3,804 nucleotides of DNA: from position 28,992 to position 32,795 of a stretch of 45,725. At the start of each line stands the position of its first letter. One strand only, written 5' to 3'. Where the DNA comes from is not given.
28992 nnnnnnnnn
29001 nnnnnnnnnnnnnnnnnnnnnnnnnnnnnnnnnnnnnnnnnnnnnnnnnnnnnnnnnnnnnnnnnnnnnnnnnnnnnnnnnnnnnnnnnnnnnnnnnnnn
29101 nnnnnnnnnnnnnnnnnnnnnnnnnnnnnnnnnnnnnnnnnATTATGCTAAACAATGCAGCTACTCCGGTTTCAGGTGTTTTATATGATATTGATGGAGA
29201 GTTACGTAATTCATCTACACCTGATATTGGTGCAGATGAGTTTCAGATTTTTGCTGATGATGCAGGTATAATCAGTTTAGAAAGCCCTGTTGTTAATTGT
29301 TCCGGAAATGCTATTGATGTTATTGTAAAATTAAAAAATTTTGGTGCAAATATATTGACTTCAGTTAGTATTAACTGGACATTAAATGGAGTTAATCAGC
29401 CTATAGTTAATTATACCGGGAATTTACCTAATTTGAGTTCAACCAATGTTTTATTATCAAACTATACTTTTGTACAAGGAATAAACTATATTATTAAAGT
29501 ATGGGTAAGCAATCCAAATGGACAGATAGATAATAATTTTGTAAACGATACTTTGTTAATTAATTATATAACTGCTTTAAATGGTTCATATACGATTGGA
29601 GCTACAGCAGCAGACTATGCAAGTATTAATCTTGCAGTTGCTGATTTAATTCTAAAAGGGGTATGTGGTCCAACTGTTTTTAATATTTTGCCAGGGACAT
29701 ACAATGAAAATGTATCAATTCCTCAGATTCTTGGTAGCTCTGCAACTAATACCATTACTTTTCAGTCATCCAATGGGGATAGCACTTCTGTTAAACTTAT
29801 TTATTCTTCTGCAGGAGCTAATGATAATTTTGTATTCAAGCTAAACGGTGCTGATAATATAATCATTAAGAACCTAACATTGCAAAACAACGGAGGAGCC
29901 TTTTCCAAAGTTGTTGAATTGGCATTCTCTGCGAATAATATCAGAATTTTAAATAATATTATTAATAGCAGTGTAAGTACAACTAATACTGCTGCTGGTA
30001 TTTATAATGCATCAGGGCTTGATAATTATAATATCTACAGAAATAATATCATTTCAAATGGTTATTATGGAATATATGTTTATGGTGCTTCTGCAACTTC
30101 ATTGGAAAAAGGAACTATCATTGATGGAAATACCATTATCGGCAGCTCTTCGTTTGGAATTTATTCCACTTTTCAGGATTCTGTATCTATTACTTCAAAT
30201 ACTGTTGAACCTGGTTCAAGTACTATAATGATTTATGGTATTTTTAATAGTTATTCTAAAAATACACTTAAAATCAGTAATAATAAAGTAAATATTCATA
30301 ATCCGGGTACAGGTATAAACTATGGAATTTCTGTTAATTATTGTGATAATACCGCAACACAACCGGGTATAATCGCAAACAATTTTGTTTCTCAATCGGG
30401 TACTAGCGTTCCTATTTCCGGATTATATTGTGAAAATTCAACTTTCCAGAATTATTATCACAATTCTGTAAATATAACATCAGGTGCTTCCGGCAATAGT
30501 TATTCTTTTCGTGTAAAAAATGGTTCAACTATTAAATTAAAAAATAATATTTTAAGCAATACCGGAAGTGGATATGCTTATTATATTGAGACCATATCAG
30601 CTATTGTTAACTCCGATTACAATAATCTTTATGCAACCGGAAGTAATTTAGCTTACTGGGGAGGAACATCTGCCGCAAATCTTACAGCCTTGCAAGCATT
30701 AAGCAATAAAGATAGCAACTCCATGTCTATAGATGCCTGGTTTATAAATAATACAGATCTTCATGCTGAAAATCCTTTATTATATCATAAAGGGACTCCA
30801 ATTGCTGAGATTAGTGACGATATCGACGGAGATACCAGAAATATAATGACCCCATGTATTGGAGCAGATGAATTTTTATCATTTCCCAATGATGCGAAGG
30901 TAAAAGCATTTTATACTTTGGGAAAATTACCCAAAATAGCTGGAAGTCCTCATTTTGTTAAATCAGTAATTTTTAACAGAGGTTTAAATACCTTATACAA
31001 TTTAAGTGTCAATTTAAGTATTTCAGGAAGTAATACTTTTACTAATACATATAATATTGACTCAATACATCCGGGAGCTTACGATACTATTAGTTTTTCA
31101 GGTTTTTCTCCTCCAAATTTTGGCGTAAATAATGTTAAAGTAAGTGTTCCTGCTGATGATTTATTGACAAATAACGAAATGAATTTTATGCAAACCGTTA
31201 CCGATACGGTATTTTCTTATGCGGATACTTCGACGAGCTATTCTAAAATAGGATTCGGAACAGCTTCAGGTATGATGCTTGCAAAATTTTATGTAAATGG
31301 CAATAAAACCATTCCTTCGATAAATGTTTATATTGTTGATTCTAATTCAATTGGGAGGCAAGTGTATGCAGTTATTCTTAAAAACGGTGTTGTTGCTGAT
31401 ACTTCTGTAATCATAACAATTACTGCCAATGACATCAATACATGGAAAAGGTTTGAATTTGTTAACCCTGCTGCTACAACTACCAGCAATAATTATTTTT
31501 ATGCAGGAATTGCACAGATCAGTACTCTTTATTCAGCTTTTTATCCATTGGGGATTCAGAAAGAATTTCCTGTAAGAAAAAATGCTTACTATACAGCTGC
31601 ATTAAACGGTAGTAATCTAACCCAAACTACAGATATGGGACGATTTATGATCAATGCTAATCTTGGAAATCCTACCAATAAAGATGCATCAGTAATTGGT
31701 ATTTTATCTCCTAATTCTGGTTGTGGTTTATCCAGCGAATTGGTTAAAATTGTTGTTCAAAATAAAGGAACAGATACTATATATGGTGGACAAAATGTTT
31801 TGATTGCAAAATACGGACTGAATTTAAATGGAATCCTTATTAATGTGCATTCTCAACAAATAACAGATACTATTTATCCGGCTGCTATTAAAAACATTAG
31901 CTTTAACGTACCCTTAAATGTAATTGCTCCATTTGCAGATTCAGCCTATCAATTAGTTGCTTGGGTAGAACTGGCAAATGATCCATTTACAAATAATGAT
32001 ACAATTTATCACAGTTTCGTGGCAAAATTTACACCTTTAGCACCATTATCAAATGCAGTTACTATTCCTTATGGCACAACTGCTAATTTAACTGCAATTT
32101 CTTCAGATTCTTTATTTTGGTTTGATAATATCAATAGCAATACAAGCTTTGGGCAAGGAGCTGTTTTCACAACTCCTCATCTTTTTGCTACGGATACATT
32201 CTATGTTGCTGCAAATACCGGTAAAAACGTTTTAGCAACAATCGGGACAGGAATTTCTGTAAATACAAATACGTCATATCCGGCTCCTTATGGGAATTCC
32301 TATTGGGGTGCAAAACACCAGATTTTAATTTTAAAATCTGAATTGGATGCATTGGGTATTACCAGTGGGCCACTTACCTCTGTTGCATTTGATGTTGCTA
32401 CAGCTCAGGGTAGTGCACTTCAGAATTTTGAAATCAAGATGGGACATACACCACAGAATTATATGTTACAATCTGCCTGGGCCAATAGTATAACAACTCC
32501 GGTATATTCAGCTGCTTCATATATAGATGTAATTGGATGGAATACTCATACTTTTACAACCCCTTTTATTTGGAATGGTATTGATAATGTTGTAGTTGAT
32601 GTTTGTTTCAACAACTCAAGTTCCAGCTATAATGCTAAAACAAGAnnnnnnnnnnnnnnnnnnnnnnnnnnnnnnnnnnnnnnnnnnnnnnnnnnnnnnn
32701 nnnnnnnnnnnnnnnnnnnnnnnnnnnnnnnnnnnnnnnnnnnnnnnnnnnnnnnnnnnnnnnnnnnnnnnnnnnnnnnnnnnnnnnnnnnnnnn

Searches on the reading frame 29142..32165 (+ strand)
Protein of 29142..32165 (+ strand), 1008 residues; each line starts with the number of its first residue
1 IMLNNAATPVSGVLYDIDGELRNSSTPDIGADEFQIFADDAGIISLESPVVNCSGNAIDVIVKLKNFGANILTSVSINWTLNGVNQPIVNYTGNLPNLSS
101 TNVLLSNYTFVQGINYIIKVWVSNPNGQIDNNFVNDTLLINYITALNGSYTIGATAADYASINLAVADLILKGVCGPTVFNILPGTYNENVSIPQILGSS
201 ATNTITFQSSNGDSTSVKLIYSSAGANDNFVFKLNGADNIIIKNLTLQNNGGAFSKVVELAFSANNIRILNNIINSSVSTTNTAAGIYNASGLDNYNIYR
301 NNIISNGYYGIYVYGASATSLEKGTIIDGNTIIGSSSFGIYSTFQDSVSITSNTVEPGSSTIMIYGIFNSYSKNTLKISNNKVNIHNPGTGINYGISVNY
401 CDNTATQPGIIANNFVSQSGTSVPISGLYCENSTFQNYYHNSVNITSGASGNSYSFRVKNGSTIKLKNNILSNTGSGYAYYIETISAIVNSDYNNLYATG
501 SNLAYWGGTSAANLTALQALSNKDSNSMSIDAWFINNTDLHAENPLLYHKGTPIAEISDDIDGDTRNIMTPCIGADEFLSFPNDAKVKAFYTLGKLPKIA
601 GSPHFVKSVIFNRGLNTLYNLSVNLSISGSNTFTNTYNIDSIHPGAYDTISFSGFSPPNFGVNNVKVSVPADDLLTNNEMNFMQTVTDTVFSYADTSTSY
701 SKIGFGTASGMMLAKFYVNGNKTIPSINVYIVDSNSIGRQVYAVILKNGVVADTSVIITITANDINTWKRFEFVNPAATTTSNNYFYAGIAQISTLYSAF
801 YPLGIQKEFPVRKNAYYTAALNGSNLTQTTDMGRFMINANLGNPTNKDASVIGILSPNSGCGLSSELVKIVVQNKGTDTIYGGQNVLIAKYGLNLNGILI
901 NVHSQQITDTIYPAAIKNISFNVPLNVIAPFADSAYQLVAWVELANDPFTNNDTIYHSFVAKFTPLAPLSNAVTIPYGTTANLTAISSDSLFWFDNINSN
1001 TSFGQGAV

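Call 91: search_protein_families(library=pfam, proteins=[window:29142-32165:+], max_evalue=0.01)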
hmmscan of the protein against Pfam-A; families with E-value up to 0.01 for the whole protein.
window:29142-32165:+ (1008 aa): 1 family
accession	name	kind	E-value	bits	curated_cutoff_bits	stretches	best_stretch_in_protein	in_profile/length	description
PF13229.12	Beta_helix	-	5.4e-05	23.3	25.9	1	234-396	5-142/158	Right handed beta helix region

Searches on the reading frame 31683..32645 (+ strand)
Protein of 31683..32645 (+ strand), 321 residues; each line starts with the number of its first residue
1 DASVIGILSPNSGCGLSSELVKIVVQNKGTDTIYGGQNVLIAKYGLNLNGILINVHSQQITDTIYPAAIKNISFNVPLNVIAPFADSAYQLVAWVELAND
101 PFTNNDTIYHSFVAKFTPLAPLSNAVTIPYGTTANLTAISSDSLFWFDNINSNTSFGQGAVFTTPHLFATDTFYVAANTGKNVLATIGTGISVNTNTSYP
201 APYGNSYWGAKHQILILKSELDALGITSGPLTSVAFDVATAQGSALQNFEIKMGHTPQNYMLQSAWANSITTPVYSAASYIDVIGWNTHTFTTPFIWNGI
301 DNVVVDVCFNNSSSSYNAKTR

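Call 92: search_protein_families(library=pfam, proteins=[window:31683-32645:+], max_evalue=0.01)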
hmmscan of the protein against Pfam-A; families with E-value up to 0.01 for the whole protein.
window:31683-32645:+ (321 aa): 1 family
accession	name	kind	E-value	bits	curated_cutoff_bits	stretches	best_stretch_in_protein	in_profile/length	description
PF19081.6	Ig_7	-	1.5e-06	28.8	27.3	1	118-180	1-67/84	Ig-like domain CHU_C associated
